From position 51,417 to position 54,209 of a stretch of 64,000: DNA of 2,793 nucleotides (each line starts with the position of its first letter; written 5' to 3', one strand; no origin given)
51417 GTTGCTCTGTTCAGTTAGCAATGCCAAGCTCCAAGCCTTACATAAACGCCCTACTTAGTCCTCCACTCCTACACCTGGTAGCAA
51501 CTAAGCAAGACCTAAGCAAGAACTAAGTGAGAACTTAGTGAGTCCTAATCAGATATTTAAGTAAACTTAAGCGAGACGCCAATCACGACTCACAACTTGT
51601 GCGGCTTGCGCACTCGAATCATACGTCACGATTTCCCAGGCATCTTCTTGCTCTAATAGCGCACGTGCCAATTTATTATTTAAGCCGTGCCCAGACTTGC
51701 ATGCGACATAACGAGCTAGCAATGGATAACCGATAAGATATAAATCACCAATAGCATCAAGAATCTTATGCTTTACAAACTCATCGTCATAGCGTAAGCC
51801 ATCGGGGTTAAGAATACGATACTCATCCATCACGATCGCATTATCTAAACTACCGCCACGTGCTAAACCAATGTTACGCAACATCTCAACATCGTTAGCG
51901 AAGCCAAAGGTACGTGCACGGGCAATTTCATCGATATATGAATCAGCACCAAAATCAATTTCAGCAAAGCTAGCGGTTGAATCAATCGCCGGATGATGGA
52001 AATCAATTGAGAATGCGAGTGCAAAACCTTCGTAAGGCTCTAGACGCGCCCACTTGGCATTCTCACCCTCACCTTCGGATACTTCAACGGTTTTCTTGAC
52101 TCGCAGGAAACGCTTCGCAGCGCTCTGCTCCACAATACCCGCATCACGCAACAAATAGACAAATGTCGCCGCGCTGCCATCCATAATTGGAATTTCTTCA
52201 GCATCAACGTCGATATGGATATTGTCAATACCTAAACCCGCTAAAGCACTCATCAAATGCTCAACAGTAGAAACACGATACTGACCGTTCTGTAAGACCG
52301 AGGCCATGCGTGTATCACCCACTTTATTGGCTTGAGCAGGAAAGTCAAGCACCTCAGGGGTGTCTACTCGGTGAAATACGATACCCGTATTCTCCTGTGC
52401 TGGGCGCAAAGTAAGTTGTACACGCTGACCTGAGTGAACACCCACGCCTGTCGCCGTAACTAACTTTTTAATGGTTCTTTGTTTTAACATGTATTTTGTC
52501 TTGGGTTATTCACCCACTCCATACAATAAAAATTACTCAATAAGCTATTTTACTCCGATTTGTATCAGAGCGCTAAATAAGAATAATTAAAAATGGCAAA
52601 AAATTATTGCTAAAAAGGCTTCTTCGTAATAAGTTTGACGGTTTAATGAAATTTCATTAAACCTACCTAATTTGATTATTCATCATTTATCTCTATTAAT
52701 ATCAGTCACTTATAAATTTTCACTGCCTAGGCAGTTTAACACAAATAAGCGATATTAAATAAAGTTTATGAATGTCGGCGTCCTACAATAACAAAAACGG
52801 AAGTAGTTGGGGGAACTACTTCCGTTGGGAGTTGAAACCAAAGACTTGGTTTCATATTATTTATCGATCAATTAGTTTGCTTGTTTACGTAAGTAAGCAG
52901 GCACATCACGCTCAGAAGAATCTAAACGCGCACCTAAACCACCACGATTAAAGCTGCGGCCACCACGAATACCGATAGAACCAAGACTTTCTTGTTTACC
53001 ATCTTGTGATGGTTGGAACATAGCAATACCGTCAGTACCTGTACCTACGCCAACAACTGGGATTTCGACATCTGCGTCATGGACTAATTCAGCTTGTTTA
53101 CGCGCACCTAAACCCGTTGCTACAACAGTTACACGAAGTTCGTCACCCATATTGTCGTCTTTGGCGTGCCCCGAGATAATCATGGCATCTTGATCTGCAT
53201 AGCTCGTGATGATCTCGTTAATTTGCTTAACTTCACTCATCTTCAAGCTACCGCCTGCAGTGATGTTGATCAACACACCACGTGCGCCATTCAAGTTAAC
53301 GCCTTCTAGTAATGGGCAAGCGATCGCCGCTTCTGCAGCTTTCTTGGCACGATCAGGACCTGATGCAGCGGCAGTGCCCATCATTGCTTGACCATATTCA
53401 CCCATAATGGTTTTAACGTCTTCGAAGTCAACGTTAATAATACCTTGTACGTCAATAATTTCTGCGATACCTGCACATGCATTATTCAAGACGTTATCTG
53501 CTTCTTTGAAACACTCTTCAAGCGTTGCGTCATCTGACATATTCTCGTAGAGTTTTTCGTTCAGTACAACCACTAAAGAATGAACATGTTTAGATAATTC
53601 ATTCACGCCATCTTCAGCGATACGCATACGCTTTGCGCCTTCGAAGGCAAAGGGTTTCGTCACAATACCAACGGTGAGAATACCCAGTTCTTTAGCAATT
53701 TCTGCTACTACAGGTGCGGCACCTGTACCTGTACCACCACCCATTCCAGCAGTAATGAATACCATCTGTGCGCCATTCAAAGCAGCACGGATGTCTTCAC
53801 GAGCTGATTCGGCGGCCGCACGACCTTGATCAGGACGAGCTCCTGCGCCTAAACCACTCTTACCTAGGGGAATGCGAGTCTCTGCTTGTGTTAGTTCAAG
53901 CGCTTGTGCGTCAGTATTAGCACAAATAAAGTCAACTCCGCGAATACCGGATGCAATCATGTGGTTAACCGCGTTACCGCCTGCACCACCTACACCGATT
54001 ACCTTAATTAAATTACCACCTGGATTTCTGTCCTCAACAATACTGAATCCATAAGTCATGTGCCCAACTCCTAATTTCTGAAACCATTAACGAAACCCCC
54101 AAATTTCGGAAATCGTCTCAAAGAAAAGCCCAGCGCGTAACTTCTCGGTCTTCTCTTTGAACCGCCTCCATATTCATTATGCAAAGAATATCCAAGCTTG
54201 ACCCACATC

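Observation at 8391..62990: Window-wide pattern: the last codons plus stop codon of unrelated genes are re-copied in tandem just downstream of the real stop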

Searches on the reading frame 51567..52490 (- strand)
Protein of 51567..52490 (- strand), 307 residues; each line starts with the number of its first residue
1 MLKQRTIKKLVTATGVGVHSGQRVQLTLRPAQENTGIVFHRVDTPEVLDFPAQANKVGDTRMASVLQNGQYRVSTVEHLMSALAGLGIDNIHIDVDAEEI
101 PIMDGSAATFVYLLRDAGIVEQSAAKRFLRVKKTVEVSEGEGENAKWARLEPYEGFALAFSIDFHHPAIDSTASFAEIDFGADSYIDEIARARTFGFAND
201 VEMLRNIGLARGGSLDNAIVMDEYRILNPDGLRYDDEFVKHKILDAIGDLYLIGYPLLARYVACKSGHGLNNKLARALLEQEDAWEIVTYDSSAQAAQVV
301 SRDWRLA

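Call 27: search_protein_families(library=pfam, proteins=[window:51567-52490:-], max_evalue=1e-8)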
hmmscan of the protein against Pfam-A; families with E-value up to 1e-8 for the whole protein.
window:51567-52490:- (307 aa): 1 family
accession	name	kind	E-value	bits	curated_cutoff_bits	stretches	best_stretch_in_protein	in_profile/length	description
PF03331.19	LpxC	-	3.4e-108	361.6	27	1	4-279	1-267/268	UDP-3-O-acyl N-acetylglycosamine deacetylase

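Call 60: find_encoding_contigs(protein=window:51567-52490:-, flank=10000, max_places=10)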
Protein window:51567-52490:- (307 aa): 12 contigs read that carry it; 10 places shown.
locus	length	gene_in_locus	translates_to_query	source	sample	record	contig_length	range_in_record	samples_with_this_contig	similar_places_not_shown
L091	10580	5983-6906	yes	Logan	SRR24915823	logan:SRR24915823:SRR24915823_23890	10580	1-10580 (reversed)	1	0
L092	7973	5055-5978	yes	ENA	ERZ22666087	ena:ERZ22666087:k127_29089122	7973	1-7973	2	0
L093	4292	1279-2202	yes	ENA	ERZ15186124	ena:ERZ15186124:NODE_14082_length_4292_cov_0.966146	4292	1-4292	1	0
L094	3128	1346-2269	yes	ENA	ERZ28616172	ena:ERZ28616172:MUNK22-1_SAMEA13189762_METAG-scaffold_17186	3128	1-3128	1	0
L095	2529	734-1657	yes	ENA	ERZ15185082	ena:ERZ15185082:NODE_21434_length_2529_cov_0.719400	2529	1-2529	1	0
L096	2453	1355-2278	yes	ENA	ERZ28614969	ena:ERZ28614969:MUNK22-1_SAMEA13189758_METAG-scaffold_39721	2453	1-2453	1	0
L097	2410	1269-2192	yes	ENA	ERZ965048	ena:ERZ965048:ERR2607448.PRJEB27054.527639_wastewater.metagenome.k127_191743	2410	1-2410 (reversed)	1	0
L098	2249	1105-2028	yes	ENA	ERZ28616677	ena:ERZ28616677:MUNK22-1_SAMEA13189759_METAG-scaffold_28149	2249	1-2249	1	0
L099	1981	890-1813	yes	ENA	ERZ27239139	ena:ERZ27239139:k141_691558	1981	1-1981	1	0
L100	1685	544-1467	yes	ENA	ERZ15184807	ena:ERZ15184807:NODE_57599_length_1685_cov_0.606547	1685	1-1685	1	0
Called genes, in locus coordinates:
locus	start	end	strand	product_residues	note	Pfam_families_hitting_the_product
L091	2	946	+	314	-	?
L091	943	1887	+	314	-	PF01820:Dala_Dala_lig_N, PF02655:ATP-grasp_3, PF02786:CPSase_L_D2 (faint), PF08443:RimK (faint), PF14397:ATPgrasp_ST (faint), PF02222:ATP-grasp, PF07478:Dala_Dala_lig_C, PF03133:TTL (weak)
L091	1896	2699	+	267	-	PF08478:POTRA_1, PF03799:FtsQ_DivIB_C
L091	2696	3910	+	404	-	PF14450:FtsA (weak), PF02491:SHS2_FTSA, PF06723:MreB_Mbl, PF11104:PilM_2 (weak), PF06277:EutA (weak), PF14450:FtsA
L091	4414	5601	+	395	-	PF00091:Tubulin, PF12327:FtsZ_C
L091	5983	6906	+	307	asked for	PF03331:LpxC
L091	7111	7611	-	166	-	PF05258:DciA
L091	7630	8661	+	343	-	PF01551:Peptidase_M23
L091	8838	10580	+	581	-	?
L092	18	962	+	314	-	PF01820:Dala_Dala_lig_N, PF02655:ATP-grasp_3, PF02786:CPSase_L_D2 (faint), PF08443:RimK (faint), PF14397:ATPgrasp_ST (faint), PF02222:ATP-grasp, PF07478:Dala_Dala_lig_C, PF03133:TTL (weak)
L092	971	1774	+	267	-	PF08478:POTRA_1, PF03799:FtsQ_DivIB_C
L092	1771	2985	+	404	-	PF14450:FtsA (weak), PF02491:SHS2_FTSA, PF06723:MreB_Mbl, PF11104:PilM_2 (weak), PF06277:EutA (weak), PF14450:FtsA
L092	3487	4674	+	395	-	PF00091:Tubulin, PF12327:FtsZ_C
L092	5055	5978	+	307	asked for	PF03331:LpxC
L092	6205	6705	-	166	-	PF05258:DciA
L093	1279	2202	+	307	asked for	PF03331:LpxC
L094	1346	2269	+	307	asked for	PF03331:LpxC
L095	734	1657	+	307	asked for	PF03331:LpxC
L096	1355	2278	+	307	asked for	PF03331:LpxC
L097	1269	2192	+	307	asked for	PF03331:LpxC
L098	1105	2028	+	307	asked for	PF03331:LpxC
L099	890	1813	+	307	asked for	PF03331:LpxC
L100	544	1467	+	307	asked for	PF03331:LpxC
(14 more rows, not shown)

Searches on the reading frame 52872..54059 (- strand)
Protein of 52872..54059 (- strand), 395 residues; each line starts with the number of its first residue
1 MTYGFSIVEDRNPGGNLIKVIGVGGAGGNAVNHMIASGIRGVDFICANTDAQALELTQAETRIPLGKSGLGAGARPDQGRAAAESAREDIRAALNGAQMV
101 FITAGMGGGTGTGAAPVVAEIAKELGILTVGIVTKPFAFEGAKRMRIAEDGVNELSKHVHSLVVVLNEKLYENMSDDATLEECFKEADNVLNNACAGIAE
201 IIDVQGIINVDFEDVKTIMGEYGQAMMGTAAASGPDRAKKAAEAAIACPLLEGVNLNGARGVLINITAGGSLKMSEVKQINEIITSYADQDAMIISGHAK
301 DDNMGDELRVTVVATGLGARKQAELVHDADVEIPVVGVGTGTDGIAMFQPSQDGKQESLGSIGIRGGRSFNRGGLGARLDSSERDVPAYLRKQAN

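Call 28: find_related_loci(query=window:52872-54059:-, collection=metagenome_contigs, flank=10000)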
Query window:52872-54059:- (395 aa) in metagenome_contigs; peptide patterns used: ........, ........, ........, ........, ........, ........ (x = any residue, [..] = any of these).
600 stretches matched a pattern (row limit reached: there are more); 550 encode a relative of the query (tblastn E <= 1e-3); the best 80 are kept; 80 distinct loci.
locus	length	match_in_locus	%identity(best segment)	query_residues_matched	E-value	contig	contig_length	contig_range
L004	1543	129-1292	74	2-395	0e+0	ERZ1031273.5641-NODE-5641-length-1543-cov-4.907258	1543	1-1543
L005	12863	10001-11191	67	1-395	5e-149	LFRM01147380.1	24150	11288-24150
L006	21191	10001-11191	67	1-395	4e-149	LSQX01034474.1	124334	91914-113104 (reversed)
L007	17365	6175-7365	66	1-395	3e-147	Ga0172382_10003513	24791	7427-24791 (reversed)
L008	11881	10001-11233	61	1-395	1e-127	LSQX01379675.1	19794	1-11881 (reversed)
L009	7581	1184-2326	63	10-395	2e-130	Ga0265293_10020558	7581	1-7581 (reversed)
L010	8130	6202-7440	60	1-395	4e-128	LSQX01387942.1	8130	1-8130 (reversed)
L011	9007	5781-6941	56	2-395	3e-122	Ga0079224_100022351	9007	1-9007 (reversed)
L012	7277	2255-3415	57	1-395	1e-121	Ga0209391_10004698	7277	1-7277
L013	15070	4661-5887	61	1-395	1e-121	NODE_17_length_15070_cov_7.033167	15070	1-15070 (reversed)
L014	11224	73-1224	54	4-395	4e-121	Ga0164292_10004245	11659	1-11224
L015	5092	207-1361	56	2-395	2e-121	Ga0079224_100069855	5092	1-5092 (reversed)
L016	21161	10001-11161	56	2-395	1e-120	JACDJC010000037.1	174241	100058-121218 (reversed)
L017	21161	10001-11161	56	2-395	1e-120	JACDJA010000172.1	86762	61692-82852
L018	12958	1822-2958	56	10-395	2e-120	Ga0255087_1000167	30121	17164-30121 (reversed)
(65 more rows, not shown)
